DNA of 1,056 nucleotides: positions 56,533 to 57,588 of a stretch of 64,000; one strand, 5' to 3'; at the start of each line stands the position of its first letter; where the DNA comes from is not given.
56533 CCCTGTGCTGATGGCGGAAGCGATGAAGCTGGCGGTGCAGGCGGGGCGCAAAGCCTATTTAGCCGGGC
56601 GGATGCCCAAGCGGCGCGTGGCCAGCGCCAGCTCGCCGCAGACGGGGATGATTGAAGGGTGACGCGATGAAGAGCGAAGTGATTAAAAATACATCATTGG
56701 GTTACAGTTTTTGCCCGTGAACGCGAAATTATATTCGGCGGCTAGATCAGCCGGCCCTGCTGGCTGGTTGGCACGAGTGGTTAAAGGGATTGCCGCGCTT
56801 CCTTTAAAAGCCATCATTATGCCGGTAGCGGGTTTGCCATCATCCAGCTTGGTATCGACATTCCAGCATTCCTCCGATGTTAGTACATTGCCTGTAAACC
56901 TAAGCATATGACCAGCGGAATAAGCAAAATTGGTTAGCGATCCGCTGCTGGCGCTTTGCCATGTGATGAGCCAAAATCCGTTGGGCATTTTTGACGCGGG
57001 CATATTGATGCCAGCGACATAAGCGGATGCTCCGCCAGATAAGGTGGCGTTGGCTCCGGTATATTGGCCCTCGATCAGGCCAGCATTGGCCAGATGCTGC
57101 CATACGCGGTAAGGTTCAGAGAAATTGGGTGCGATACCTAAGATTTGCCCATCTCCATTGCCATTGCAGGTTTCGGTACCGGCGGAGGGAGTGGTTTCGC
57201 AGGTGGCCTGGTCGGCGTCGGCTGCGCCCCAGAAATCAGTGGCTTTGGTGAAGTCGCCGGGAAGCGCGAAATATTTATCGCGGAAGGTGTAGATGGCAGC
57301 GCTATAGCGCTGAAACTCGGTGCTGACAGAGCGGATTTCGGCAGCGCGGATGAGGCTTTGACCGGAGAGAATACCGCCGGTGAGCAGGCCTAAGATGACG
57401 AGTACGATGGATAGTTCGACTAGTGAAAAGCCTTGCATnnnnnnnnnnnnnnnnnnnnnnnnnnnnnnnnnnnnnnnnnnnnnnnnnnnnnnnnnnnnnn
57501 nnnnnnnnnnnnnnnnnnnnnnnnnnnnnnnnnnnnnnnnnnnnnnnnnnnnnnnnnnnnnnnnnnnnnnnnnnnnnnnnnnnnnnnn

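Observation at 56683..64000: Five paralogues of an unusual 250-aa prepilin-type protein with very short leaders and an EF-hand-like loop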

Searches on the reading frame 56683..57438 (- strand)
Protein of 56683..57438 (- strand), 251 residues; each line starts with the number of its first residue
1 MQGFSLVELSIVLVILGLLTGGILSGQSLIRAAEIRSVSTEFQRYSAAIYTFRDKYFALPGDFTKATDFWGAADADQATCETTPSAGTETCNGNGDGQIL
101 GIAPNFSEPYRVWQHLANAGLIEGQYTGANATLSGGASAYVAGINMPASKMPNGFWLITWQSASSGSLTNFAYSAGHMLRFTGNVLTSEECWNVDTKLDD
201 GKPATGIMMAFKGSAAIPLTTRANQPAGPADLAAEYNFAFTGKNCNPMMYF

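Call 5: search_protein_families(library=pfam, proteins=[window:56683-57438:-], max_evalue=1)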
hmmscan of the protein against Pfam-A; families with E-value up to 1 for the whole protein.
window:56683-57438:- (251 aa): 1 family
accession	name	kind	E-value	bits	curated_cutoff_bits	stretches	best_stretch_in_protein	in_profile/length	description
PF07963.17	N_methyl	-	0.00032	20.6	21.2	1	2-24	5-27/27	Prokaryotic N-terminal methylation motif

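Call 6: search_protein_families(library=ncbifam, proteins=[window:56683-57438:-], max_evalue=1)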
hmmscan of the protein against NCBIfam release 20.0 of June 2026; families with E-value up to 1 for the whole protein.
window:56683-57438:- (251 aa): 4 families
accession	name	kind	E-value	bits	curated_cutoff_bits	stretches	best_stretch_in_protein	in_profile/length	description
TIGR02532.1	IV_pilin_GFxxxE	domain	7e-05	22.5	16.3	1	2-23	2-23/24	prepilin-type N-terminal cleavage/methylation domain-containing protein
TIGR01708.2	typeII_sec_gspH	equivalog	0.00023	21.2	80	1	2-54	2-52/169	type II secretion system minor pseudopilin GspH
TIGR01710.1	typeII_sec_gspG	equivalog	0.0006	19.9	88.85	1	2-60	1-60/134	type II secretion system major pseudopilin GspG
NF007862.0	PRK10574.1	equivalog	0.033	14.3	138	1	2-49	5-53/145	prepilin peptidase-dependent pilin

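Call 8: find_homologous_proteins(query=window:56683-57438:-)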
Query window:56683-57438:- (251 aa): 5576 proteins with E <= 0.001 among 6837 candidates; the best 120 are listed.
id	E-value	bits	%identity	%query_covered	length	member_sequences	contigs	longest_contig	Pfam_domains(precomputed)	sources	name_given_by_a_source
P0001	1.0e-165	567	100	100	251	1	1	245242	-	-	-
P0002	1.8e-150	517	90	100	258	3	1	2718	PF07963.18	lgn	-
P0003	5.5e-117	407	77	98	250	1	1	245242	-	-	-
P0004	2.9e-100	353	66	100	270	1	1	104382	PF07963.18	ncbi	-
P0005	1.4e-95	337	63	99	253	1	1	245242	-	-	-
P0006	9.6e-91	321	61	98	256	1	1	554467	-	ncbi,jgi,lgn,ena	-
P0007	8.4e-86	305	60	98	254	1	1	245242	-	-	-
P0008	1.4e-74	269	53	100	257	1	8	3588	-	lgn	-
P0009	2.5e-74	268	52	99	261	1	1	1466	PF07963.18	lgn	-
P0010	7.3e-74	266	53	100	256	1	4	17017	-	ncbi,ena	-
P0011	1.5e-72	262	53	99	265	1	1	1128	PF07963.18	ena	-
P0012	6.0e-72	260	61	83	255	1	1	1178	-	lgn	-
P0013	3.5e-71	257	59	82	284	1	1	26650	PF07963.18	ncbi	-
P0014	4.2e-70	254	52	97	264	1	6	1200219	-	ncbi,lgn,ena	-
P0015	3.3e-69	251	54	100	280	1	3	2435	-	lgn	-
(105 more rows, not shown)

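Call 9: find_related_loci(query=window:56683-57438:-, collection=genome_contigs, flank=10000)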
Query window:56683-57438:- (251 aa) in genome_contigs; peptide patterns used: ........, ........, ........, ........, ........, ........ (x = any residue, [..] = any of these).
42 stretches matched a pattern; 5 encode a relative of the query (tblastn E <= 1e-3); 5 distinct loci.
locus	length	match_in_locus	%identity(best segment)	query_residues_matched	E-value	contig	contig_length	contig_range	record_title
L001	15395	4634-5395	53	1-251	4e-80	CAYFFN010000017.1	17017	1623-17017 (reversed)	MAG TPA_asm: uncultured Azospirillaceae bacterium isolate ERP003628_co2_22 genome assembly, contig: NODE_2453_length_170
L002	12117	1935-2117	45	1-60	7e-9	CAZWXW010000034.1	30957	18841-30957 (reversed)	MAG TPA_asm: uncultured Verrucomicrobiaceae bacterium isolate SRP344714_co2_330 genome assembly, contig: NODE_3630_lengt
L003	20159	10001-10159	42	1-52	4e-6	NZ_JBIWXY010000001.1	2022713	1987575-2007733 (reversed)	Methylobacillus methanolivorans strain 7sh_L NODE_1_length_2022713_cov_228.973875, whole genome shotgun sequence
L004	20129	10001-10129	42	1-42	1e-4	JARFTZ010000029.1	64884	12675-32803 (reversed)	MAG: Gammaproteobacteria bacterium isolate SCS_cbin_148 SCS_cbin_148_cosample_000006951024, whole genome shotgun sequenc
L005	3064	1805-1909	49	1-35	2e-4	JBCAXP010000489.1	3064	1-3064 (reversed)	MAG: Pseudomonadota bacterium isolate J06555_7 NODE_489_length_3064_cov_4.975226, whole genome shotgun sequence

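Call 14: search_solved_structures(query=A2, max_evalue=10, show_alignments=3)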
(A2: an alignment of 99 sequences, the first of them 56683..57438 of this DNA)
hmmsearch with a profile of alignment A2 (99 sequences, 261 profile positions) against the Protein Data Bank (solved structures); distinct sequences matched with E-value up to 10: 4.
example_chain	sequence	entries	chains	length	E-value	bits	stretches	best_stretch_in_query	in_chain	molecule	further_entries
9lab_B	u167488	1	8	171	0.037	16.7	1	2-22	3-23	MSHA major pilin subunit MshA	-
7tgg_A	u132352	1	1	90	0.26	14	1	2-22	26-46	Geopilin domain 1 protein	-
9egp_A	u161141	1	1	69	0.55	12.9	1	2-22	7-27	Geopilin domain 1 protein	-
6gv9_A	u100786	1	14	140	0.76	12.4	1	6-52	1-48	Prepilin peptidase-dependent protein D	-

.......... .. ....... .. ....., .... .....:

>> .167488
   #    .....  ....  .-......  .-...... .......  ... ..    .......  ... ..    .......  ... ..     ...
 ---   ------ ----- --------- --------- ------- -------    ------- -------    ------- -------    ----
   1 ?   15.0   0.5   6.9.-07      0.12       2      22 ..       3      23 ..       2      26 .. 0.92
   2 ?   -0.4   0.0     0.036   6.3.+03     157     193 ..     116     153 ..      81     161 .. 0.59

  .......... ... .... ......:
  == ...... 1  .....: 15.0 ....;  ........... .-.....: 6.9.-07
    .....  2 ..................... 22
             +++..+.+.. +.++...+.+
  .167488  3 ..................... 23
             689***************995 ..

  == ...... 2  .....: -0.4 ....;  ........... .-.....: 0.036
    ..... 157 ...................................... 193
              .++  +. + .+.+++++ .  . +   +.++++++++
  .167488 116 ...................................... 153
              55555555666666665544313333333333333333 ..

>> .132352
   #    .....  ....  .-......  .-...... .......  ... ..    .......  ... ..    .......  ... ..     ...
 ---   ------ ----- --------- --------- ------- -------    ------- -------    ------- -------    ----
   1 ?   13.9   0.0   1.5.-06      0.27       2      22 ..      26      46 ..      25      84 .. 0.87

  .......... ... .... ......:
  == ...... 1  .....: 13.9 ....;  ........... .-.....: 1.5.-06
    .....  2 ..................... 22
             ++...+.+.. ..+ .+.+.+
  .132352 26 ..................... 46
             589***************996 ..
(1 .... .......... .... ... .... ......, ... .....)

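Call 15: find_encoding_contigs(protein=P0005, flank=10000, max_places=3)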
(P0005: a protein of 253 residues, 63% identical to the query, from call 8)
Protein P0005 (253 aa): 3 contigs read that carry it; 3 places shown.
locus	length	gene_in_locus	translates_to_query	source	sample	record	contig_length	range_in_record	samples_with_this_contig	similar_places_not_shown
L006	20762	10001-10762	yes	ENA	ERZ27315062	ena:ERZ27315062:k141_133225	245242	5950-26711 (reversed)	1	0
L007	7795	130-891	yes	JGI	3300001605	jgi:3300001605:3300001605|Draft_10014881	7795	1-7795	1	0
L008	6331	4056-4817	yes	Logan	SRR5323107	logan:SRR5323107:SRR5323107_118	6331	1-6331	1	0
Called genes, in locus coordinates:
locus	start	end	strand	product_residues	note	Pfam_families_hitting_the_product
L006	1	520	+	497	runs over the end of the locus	PF02541:Ppx-GppA, PF21697:Ppx_C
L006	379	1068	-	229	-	PF03588:Leu_Phe_trans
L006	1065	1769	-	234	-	PF03009:GDPD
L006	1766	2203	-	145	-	PF01220:DHquinase_II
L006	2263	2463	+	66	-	PF02597:ThiS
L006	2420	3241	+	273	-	PF05690:ThiG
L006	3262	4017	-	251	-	-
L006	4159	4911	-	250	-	-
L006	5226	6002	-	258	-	PF07963:N_methyl (weak)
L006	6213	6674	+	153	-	-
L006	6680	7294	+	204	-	PF00486:Trans_reg_C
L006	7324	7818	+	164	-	PF06776:IalB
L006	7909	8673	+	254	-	-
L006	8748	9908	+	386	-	PF21016:RlmN_N, PF04055:Radical_SAM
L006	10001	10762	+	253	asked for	-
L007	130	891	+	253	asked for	-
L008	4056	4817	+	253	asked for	-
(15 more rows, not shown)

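Call 20: predict_structure(alignment_id=A2)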
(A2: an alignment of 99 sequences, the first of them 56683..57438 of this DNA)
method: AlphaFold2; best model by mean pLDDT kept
length: 251 residues; sequences in the alignment: 99
mean_pLDDT: 96.1   pTM: 0.87
mean pLDDT of the five models: 96.1, 95.8, 95.8, 94.9, 94.4
residues with pLDDT >= 90: 236; 70-90: 14; 50-70: 1; < 50: 0
segments of 3 or more residues with pLDDT < 50: none
pLDDT, mean of each block of 10 residues (from residue 1): 81 95 93 96 98 98 98 96 96 97 92 98 97 96 97 97 97 98 95 97 97 97 97 98 97 94
secondary structure, 60 per line:
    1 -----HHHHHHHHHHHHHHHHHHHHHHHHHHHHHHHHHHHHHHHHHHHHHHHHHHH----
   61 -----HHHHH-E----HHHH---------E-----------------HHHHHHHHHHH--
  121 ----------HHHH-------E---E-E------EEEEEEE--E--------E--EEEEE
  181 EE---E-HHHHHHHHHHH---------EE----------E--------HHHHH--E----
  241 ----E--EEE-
elements in order: H6-56 H66-70 H77-80 H108-118 H131-134 E155-161 E176-182 H188-198 H229-233 E248-250

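Call 22: fold_search(model_id=the predicted structure, library=pdb)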
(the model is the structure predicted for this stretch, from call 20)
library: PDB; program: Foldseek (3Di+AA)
matches with E <= 10: 39; with E <= 0.001: 0
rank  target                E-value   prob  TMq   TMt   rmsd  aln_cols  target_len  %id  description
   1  3s0t_A                1.1e-01  0.54  0.33  0.44  11.2       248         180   13  Crystal structure of the CofA Type IV pilin subunit from enterotoxigenic E. coli (released 2012-04-11)
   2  3s0t_B                1.1e+00  0.13  0.30  0.40  11.5       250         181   13  Crystal structure of the CofA Type IV pilin subunit from enterotoxigenic E. coli (released 2012-04-11)
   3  9lbn_K                2.0e+00  0.03  0.13  0.21  13.8       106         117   11  The composite cryo-EM structure of the head-to-tail connector and head-proximal tail components of bacteriophage phiXa (released 2025-05-07)
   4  1ypt_B                3.0e+00  0.01  0.15  0.14  14.3       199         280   10  CRYSTAL STRUCTURE OF YERSINIA PROTEIN TYROSINE PHOSPHATASE AT 2.5 ANGSTROMS AND THE COMPLEX WITH TUNGSTATE (released 1994-12-20)
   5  1ypt_A                3.7e+00  0.01  0.08  0.08  13.9        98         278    8  CRYSTAL STRUCTURE OF YERSINIA PROTEIN TYROSINE PHOSPHATASE AT 2.5 ANGSTROMS AND THE COMPLEX WITH TUNGSTATE (released 1994-12-20)
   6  1hue_MODEL_1_A        3.9e+00  0.03  0.09  0.19   4.7        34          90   15  HISTONE-LIKE PROTEIN (released 1995-10-15)
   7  8fny_C                4.4e+00  0.03  0.17  0.10   9.7       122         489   10  Nucleotide-bound structure of a functional construct of eukaryotic elongation factor 2 kinase. (released 2023-05-03)
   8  3cgb_A                4.4e+00  0.01  0.08  0.06  12.9       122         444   14  Pyridine Nucleotide Complexes with Bacillus anthracis Coenzyme A-Disulfide Reductase: A Structural Analysis of Dual NA (released 2008-04-22)
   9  2wpn_B                5.0e+00  0.01  0.07  0.04  13.8        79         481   13  Structure of the oxidised, as-isolated NiFeSe hydrogenase from D. vulgaris Hildenborough (released 2010-01-12)
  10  5jsk_B                5.0e+00  0.01  0.07  0.04  13.7        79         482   13  The 3D structure of [NiFeSe] hydrogenase from Desulfovibrio vulgaris Hildenborough in the reduced state at 0.95 Angstr (released 2017-03-22)
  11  6rtp_B                5.0e+00  0.01  0.07  0.04  13.7        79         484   13  THE 3D STRUCTURE OF [NIFESE] HYDROGENASE G50T VaRIANT FROM DESULFOVIBRIO VULGARIS HILDENBOROUGH AT 1.10 ANGSTROM RESOL (released 2019-09-04)
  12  3cus_R                5.0e+00  0.01  0.07  0.04  13.2        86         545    8  Structure of a double ILE/PHE mutant of NI-FE hydrogenase refined at 2.2 angstrom resolution (released 2008-08-05)
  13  8op4                  5.3e+00  0.00  0.07  0.02  13.2        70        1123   17  Cryo-EM structure of P5A-ATPase CtSpf1 (E1-ATP state) (released 2024-10-16)
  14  5jsh_B                5.6e+00  0.01  0.07  0.04  11.8        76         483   14  The 3D structure of recombinant [NiFeSe] hydrogenase from Desulfovibrio Vulgaris Hildenborough in the oxidized state a (released 2017-03-22)
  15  6ruc_B                5.6e+00  0.01  0.07  0.04  11.8        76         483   14  THE 3D STRUCTURE OF [NIFESE] HYDROGENASE G491S VARIANT FROM DESULFOVIBRIO VULGARIS HILDENBOROUGH AT 1.20 ANGSTROM RESO (released 2019-09-04)
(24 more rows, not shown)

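Call 26: find_related_loci(query=A1, collection=genome_contigs, flank=10000)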
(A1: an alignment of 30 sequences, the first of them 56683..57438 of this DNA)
Query A1 (251 aa) in genome_contigs; peptide patterns used: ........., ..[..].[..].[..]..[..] (x = any residue, [..] = any of these).
585 stretches matched a pattern (row limit reached: there are more); 496 encode a relative of the query (tblastn E <= 1e-3); the best 80 are kept; 77 distinct loci.
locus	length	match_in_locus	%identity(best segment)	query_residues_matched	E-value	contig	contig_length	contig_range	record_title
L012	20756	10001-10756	66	2-251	7e-106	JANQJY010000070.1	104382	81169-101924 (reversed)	MAG: Rickettsiales bacterium isolate PL25a_bin.132 k99_816544, whole genome shotgun sequence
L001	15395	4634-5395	53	1-251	6e-79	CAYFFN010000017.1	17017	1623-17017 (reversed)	MAG TPA_asm: uncultured Azospirillaceae bacterium isolate ERP003628_co2_22 genome assembly, contig: NODE_2453_length_170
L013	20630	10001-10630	59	2-207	3e-75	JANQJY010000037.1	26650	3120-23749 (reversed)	MAG: Rickettsiales bacterium isolate PL25a_bin.132 k99_1306983, whole genome shotgun sequence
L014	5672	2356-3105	51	1-248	5e-72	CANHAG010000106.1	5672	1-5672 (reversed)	MAG: Rhodospirillaceae bacterium isolate RE-15aug16-64 genome assembly, contig: RE-15aug16-C28909, whole genome shotgun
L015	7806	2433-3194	51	1-245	3e-71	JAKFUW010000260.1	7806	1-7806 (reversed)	MAG: Alphaproteobacteria bacterium isolate D1_Bin_43 D1_0005395, whole genome shotgun sequence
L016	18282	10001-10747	51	3-245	3e-70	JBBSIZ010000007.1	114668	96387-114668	MAG: Sphingomonadales bacterium isolate LS4_concoct.067 LS4_concoct.067_K_9604_L_114668_cov_46.8203, whole genome shotgu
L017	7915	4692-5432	52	2-249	2e-69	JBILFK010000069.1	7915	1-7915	MAG: Rickettsiales bacterium isolate ME2016-08-10_3300042547_group7_bin69 Rohwer_bin1994_scaffold_6772_c1, whole genome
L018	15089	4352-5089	52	4-245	4e-69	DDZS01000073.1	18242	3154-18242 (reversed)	MAG TPA_asm: Alphaproteobacteria bacterium UBA3002 UBA3002_contig_320, whole genome shotgun sequence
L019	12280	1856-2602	49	3-245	1e-68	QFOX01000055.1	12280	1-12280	MAG: Azospirillum brasilense isolate S2_006_000_R2_60 S2_006_000_R2_scaffold_3795, whole genome shotgun sequence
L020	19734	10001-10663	54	4-210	6e-68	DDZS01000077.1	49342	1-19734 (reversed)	MAG TPA_asm: Alphaproteobacteria bacterium UBA3002 UBA3002_contig_21954, whole genome shotgun sequence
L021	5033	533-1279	48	4-249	3e-68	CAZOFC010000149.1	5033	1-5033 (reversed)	MAG TPA_asm: uncultured Azospirillum sp. isolate SRP287051_co1_187 genome assembly, contig: NODE_19804_length_5033_cov_7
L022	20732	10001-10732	50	4-247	3e-68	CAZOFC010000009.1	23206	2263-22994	MAG TPA_asm: uncultured Azospirillum sp. isolate SRP287051_co1_187 genome assembly, contig: NODE_3239_length_23206_cov_7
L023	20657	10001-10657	54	4-210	7e-68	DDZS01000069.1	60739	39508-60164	MAG TPA_asm: Alphaproteobacteria bacterium UBA3002 UBA3002_contig_61167, whole genome shotgun sequence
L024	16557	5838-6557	49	4-245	1e-67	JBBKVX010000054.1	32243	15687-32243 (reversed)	MAG: Rickettsiales bacterium isolate metabat_bins.345 k119_3997969, whole genome shotgun sequence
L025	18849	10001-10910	50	2-245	9e-68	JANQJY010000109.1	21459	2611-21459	MAG: Rickettsiales bacterium isolate PL25a_bin.132 k99_3914822, whole genome shotgun sequence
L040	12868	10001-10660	53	3-211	8e-65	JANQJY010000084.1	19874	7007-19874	MAG: Rickettsiales bacterium isolate PL25a_bin.132 k99_5318795, whole genome shotgun sequence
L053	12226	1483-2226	47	2-245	3e-63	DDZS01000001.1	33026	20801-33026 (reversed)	MAG TPA_asm: Alphaproteobacteria bacterium UBA3002 UBA3002_contig_11014, whole genome shotgun sequence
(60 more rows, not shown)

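Call 35: search_protein_families(library=pfam, proteins=[L053:249-1433:+, L053:2311-3066:-, L053:3029-4051:-, L053:4032-4709:-, L053:4709-6628:-, L053:6628-7830:-, L053:8573-9694:-, L053:9695-10870:-, L053:10947-12173:-], max_evalue=0.001)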
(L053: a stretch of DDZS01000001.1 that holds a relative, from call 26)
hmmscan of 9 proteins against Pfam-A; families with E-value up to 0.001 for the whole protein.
L053:249-1433:+ (394 aa): 2 families
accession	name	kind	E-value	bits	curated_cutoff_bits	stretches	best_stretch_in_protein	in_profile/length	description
PF00437.27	T2SSE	-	2.2e-46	158.6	24.9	1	12-276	15-279/370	Type II/IV secretion system protein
PF13555.12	AAA_29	-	0.0007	19.7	27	0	126-149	19-42/61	P-loop containing region of AAA domain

L053:2311-3066:- (251 aa): 3 families
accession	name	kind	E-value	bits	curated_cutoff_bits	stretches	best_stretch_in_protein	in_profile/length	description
PF00005.33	ABC_tran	-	5.3e-25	89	25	1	32-172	1-136/137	ABC transporter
PF13304.12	AAA_21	-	2.7e-15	57.7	27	1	104-203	166-299/304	AAA domain, putative AbiEii toxin, Type IV TA system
PF13604.12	AAA_30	-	0.0001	22.6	27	1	44-87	20-61/191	AAA domain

L053:3029-4051:- (340 aa): 0 families

L053:4032-4709:- (225 aa): 0 families

L053:4709-6628:- (639 aa): 0 families

L053:6628-7830:- (400 aa): 1 family
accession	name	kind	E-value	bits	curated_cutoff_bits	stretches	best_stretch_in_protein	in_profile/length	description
PF00482.28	T2SSF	-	1.2e-46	158.2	25.2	2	70-187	7-125/125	Type II secretion system (T2SS), protein F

L053:8573-9694:- (373 aa): 0 families

L053:9695-10870:- (391 aa): 1 family
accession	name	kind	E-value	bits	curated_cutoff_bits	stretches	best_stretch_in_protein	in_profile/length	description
PF01435.24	Peptidase_M48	-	5.5e-05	23.5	20.3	1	178-247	122-180/186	Peptidase family M48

L053:10947-12173:- (408 aa): 7 families
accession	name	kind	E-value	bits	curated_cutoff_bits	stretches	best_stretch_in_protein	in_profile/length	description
PF16360.10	GTP-bdg_M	-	1.1e-29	103.3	29.5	1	98-177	1-79/79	GTP-binding GTPase Middle Region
PF13167.11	GTP-bdg_N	-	6.8e-23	81.5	25.4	1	8-95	2-88/89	GTP-binding GTPase N-terminal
PF01926.29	MMR_HSR1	-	1.4e-20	74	21.9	1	185-306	2-113/113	50S ribosome-binding GTPase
PF19275.4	HflX_C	-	2.2e-11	44.1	26.4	1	319-407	13-102/102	HflX C-terminal domain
PF02421.24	FeoB_N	-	4.5e-05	23.5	27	1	185-277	3-94/156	Ferrous iron transport protein B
PF00025.27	Arf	-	0.00012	22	22.3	0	187-310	19-128/174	ADP-ribosylation factor family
PF00350.29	Dynamin_N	-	0.0009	19.7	27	0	185-219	1-35/168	Dynamin family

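Call 36: search_protein_families(library=pfam, proteins=[L013:53-547:+, L013:602-2095:+, L013:2088-2669:+, L013:2756-3970:+, L013:3972-5555:+, L013:5582-6559:+, L013:6573-7544:+, L013:7501-9606:+, L013:10895-11860:+, L013:11857-13764:+], max_evalue=0.001)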
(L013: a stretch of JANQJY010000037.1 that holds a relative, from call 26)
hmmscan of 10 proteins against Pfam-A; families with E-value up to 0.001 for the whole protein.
L013:53-547:+ (164 aa): 1 family
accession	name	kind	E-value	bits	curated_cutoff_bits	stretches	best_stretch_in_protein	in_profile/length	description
PF16976.10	RcpC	-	1.2e-23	83.6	28.8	1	1-109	14-114/114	Flp pilus assembly protein RcpC/CpaB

L013:602-2095:+ (497 aa): 3 families
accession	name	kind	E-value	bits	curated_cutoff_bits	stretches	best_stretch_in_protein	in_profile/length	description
PF00263.26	Secretin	-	1.5e-40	139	27.5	1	282-444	1-169/169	Bacterial type II and III secretion system protein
PF13629.12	T2SS-T3SS_pil_N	-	1e-16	60.8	23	1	40-108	4-72/72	Pilus formation protein N terminal region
PF04972.22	BON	-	9.8e-06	26.2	27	1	114-160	5-57/69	BON domain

L013:2088-2669:+ (193 aa): 1 family
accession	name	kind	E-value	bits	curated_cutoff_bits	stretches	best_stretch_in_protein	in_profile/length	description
PF09476.15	Pilus_CpaD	-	4.5e-05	23.7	31.1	1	102-177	122-199/200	Pilus biogenesis CpaD protein (pilus_cpaD)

L013:2756-3970:+ (404 aa): 1 family
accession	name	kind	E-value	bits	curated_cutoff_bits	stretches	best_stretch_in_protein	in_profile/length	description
PF13614.12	AAA_31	-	5.2e-10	40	27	1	134-292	2-162/177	AAA domain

L013:3972-5555:+ (527 aa): 3 families
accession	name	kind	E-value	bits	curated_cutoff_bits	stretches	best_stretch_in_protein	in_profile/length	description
PF00437.27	T2SSE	-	4.6e-64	216.8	24.9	1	175-452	5-279/370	Type II/IV secretion system protein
PF00005.33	ABC_tran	-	4.8e-05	24.4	25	1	306-342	16-51/137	ABC transporter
PF13555.12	AAA_29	-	0.00071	19.7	27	0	303-330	24-51/61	P-loop containing region of AAA domain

L013:5582-6559:+ (325 aa): 1 family
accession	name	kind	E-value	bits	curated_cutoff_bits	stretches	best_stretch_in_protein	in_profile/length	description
PF00482.28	T2SSF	-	2.6e-22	79.6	25.2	1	158-283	2-124/125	Type II secretion system (T2SS), protein F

L013:6573-7544:+ (323 aa): 1 family
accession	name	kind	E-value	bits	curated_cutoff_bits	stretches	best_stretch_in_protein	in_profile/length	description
PF00482.28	T2SSF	-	1.4e-18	67.5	25.2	1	178-306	2-124/125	Type II secretion system (T2SS), protein F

L013:7501-9606:+ (701 aa): 7 families
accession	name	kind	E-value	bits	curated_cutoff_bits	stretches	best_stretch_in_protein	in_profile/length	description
PF17757.6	UvrB_inter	-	1.3e-32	112.2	22.9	1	185-274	2-91/91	UvrB interaction domain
PF12344.14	UvrB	-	1.6e-21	76.3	27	1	577-618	1-42/43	Ultra-violet resistance protein B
PF00271.37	Helicase_C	-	1.5e-19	70.7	23.5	1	458-570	4-109/110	Helicase conserved C-terminal domain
PF04851.21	ResIII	-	5.5e-13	49.6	22.5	1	38-112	4-83/164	Type III restriction enzyme, res subunit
PF02151.25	UVR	-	3.9e-08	33.2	21.5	1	653-684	4-35/36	UvrB/uvrC motif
PF00270.35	DEAD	-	2.9e-07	30.8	26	1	42-111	4-74/167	DEAD/DEAH box helicase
PF13604.12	AAA_30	-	0.0007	19.8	27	0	42-102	6-66/191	AAA domain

L013:10895-11860:+ (321 aa): 3 families
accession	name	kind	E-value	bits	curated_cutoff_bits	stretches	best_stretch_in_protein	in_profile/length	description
PF16868.10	NMT1_3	-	9.9e-72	242.4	27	1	29-309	1-287/289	NMT1-like family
PF09084.16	NMT1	-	3.1e-08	34.2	20.5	1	56-187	23-147/216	NMT1/THI5 like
PF12974.12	Phosphonate-bd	-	8.4e-08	32.3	27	1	116-189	88-164/242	ABC transporter, phosphonate, periplasmic substrate-binding protein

L013:11857-13764:+ (635 aa): 1 family
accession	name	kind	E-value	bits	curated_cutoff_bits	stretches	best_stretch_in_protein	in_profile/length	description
PF06808.19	DctM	-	3.2e-90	303.3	23.8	1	125-547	3-408/413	Tripartite ATP-independent periplasmic transporter, DctM component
